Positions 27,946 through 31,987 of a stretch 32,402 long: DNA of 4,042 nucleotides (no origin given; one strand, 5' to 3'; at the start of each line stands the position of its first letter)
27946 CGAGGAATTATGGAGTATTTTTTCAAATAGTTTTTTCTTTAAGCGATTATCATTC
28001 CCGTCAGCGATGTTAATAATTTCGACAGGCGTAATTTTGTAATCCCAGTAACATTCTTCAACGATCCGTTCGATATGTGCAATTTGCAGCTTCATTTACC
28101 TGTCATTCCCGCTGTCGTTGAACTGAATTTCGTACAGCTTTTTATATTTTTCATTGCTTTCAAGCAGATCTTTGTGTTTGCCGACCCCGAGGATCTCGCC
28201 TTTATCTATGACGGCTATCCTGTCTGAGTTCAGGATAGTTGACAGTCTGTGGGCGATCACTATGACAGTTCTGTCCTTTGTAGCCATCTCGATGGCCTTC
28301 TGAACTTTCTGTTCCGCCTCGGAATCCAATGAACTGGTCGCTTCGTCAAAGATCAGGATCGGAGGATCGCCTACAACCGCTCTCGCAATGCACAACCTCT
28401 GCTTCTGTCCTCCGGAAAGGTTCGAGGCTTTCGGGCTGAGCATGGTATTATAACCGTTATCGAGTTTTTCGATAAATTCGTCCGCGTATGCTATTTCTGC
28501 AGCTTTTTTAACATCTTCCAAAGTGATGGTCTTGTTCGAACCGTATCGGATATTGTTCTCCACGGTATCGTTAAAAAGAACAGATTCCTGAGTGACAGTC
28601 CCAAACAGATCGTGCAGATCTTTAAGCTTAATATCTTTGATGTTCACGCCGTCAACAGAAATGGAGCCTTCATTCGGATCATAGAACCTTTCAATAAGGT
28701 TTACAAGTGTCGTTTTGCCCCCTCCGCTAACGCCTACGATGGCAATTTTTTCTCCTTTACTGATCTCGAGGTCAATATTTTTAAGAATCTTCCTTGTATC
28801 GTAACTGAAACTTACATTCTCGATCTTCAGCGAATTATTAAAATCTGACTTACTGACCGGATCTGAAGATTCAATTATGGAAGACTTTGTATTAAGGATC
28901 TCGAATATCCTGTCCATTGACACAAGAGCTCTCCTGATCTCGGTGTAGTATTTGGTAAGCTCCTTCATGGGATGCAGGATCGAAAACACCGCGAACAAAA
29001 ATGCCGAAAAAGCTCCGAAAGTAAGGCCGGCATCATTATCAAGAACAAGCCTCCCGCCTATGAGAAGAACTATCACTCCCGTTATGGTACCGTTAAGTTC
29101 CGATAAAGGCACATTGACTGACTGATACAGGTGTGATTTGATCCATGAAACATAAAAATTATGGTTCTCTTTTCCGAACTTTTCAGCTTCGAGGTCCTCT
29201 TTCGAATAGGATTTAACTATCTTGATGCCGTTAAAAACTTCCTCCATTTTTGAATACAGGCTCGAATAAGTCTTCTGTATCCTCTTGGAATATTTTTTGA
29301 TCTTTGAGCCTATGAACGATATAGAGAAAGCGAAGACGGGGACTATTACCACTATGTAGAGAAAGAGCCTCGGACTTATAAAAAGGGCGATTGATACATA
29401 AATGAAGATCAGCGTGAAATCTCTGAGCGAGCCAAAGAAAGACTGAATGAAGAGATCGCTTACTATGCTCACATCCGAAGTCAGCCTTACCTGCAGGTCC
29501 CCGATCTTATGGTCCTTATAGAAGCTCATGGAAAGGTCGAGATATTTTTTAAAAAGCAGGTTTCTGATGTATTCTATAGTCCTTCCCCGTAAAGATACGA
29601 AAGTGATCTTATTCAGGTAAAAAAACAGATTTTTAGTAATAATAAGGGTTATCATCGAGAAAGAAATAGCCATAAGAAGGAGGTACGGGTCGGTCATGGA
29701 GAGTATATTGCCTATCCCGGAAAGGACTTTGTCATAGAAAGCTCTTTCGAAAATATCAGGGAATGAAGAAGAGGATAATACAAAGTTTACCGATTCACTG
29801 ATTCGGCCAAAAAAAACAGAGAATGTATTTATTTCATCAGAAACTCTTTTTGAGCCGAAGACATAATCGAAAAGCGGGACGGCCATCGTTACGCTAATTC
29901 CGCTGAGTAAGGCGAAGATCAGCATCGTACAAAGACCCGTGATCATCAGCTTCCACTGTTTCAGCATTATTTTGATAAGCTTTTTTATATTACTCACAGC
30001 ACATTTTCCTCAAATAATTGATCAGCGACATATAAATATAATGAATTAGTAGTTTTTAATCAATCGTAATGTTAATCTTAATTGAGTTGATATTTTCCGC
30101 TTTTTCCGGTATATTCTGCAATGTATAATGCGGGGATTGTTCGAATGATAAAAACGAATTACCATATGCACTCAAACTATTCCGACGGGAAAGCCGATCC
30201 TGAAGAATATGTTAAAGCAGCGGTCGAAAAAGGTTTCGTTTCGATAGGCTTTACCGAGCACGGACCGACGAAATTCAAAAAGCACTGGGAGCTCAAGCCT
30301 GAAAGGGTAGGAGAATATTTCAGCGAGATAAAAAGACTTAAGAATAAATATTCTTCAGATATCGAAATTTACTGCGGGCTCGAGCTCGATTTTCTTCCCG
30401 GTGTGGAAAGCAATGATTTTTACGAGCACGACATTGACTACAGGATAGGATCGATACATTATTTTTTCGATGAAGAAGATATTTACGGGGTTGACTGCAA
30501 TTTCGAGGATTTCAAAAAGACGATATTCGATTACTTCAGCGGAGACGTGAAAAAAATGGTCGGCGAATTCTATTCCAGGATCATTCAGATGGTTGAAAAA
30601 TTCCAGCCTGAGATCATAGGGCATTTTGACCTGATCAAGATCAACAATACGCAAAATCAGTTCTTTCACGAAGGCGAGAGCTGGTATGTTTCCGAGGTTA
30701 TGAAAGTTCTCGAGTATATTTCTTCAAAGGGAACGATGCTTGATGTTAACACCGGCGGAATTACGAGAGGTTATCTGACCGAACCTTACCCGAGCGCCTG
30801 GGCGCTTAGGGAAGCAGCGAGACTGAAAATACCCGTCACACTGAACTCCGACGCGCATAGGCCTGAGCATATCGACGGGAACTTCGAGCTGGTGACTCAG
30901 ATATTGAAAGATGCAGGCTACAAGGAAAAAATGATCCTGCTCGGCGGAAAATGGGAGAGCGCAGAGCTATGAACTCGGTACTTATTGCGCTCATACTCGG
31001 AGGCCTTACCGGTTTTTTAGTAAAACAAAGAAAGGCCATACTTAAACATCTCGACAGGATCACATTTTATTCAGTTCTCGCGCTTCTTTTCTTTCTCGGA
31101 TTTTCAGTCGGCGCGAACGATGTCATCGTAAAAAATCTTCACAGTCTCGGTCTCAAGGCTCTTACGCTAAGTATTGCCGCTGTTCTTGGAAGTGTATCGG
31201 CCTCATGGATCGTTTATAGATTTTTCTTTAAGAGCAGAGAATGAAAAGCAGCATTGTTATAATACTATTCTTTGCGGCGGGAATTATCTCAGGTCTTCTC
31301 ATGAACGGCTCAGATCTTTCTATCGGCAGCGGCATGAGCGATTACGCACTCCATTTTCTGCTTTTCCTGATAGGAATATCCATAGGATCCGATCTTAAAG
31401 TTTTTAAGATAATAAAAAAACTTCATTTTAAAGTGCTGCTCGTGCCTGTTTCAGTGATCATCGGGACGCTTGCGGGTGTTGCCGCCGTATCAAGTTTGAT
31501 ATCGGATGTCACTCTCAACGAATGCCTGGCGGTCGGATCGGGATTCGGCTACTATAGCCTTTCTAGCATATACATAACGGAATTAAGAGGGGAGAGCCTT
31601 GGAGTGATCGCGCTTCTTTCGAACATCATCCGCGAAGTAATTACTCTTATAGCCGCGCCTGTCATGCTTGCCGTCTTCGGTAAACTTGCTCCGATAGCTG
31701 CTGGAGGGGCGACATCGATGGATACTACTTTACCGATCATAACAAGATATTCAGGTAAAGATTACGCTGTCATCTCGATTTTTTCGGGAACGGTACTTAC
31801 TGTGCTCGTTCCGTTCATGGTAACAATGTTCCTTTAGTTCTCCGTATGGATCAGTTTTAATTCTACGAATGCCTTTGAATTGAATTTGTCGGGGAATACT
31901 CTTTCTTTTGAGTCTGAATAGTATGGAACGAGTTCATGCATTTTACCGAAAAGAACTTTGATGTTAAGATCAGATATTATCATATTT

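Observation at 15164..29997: A 14-gene translationally coupled LPS-core-type operon combining both routes of glycerol-phosphate addition (TagD/TagF-like and LtaS/OpgB-like) with a phosphoethanolamine-transferase-like gene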

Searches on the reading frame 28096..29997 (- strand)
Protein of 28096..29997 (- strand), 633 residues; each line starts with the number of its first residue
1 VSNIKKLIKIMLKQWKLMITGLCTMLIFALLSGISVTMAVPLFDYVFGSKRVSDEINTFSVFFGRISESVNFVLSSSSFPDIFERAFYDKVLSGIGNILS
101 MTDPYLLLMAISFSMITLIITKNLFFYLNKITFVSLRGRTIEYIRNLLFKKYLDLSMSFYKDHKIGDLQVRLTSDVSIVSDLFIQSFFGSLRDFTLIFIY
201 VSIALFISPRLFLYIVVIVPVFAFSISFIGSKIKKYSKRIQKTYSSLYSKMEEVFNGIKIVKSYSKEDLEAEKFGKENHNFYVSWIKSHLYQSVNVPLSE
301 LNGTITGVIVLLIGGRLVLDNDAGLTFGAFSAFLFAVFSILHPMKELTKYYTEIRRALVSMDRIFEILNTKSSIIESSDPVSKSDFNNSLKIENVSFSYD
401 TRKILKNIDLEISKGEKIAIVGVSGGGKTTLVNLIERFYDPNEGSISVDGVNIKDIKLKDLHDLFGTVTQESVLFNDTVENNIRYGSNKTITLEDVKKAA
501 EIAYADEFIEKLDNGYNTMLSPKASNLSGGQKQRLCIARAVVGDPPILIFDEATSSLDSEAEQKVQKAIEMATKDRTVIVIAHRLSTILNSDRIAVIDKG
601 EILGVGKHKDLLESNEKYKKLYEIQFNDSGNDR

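Call 5: search_protein_families(library=pfam, proteins=[window:28096-29997:-], max_evalue=0.01)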
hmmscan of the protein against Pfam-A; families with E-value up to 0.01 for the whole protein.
window:28096-29997:- (633 aa): 4 families
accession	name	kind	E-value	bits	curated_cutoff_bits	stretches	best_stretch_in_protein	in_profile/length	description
PF00664.28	ABC_membrane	-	7.7e-37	127.9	28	1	90-334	37-264/274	ABC transporter transmembrane region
PF00005.33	ABC_tran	-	1.5e-32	113.5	25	1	405-555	1-137/137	ABC transporter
PF02463.25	SMC_N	-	2.6e-07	30.7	40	1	455-596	117-210/220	RecF/RecN/SMC N terminal domain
PF03193.22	RsgA_GTPase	-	0.0055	17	30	0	370-444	61-135/174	RsgA GTPase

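Call 7: search_protein_families(library=ncbifam, proteins=[window:28096-29997:-], max_evalue=0.001)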
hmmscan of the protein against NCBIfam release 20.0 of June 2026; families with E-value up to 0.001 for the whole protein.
window:28096-29997:- (633 aa): 188 families (the best 25 are shown)
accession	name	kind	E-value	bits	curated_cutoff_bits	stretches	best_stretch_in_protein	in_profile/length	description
TIGR02203.1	MsbA_lipidA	equivalog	2.1e-132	442.6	602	1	6-628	4-572/572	lipid A export permease/ATP-binding protein MsbA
TIGR02204.1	MsbA_rel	hypoth_equivalog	6.5e-123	411.4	780.4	1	117-626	68-576/576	ABC transporter, permease/ATP-binding protein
NF008381.0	PRK11176.1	equivalog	1.6e-114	383.4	867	1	107-627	63-581/582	lipid A ABC transporter ATP-binding protein/permease MsbA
NF045513.1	HepA_fam_ABC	equivalog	1.2e-111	374.1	725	1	108-626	94-610/610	heterocyst formation ABC transporter subunit HepA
TIGR00958.1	3a01208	subfamily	6e-111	371.9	874.6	1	107-621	200-710/711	antigen peptide transporter 2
NF052233.1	CphA_assoc_ABC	equivalog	8e-107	358.4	880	1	139-629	260-747/766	cyanophycin metabolism-associated ABC transporter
TIGR01846.1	type_I_sec_HlyB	subfamily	1e-98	331.5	725.55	1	108-625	178-692/694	type I secretion system permease/ATPase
NF010178.0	PRK13657.1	equivalog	1.4e-97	327.6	733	1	148-626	95-571/588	glucan ABC transporter ATP-binding protein/ permease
TIGR01193.1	bacteriocin_ABC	subfamily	6.9e-88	295.9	523.85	1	108-623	195-707/708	peptide cleavage/export ABC transporter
TIGR03375.1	type_I_sec_LssB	subfamily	5.3e-85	286.1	693.1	1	116-617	195-694/696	type I secretion system permease/ATPase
TIGR03796.1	NHLM_micro_ABC1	equivalog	7.5e-84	282.2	853.3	1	82-621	175-708/710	NHLP family bacteriocin export ABC transporter peptidase/permease/ATPase subunit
TIGR03797.1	NHLM_micro_ABC2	equivalog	2.4e-83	280.8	709.4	1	107-625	174-685/686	NHLP bacteriocin export ABC transporter permease/ATPase subunit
TIGR01192.1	chvA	subfamily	2.5e-77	260.9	585.4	1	179-622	126-567/585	glucan export ABC transporter ATP-binding protein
NF008055.0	PRK10789.1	equivalog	2.6e-75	254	845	1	108-626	57-572/590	SmdA family multidrug ABC transporter permease/ATP-binding protein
NF008056.1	PRK10790.1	equivalog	1.7e-74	251.4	746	1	105-626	61-576/584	SmdB family multidrug efflux ABC transporter permease/ATP-binding protein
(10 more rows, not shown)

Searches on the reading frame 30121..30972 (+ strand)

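Call 9: search_protein_families(library=pfam, proteins=[window:30121-30972:+], max_evalue=0.001)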
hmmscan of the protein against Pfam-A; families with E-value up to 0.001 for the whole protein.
window:30121-30972:+ (283 aa): 1 family
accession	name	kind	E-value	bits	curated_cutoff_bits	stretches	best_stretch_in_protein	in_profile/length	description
PF02811.25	PHP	-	1.1e-21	78.3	26.4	1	14-211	2-163/164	PHP domain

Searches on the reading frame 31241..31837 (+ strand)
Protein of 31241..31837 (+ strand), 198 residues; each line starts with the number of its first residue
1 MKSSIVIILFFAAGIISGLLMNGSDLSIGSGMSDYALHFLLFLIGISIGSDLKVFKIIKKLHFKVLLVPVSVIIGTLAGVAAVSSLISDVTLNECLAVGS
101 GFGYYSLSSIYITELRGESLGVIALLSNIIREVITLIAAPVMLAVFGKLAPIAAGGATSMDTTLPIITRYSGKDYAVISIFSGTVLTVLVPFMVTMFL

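Call 9: search_protein_families(library=pfam, proteins=[window:31241-31837:+], max_evalue=0.001)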
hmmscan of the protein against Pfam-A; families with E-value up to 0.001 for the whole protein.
window:31241-31837:+ (198 aa): 1 family
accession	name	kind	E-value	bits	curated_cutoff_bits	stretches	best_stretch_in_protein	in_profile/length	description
PF03956.18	Lys_export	-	1.8e-65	220.5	23.8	1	8-197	1-189/190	Lysine exporter LysO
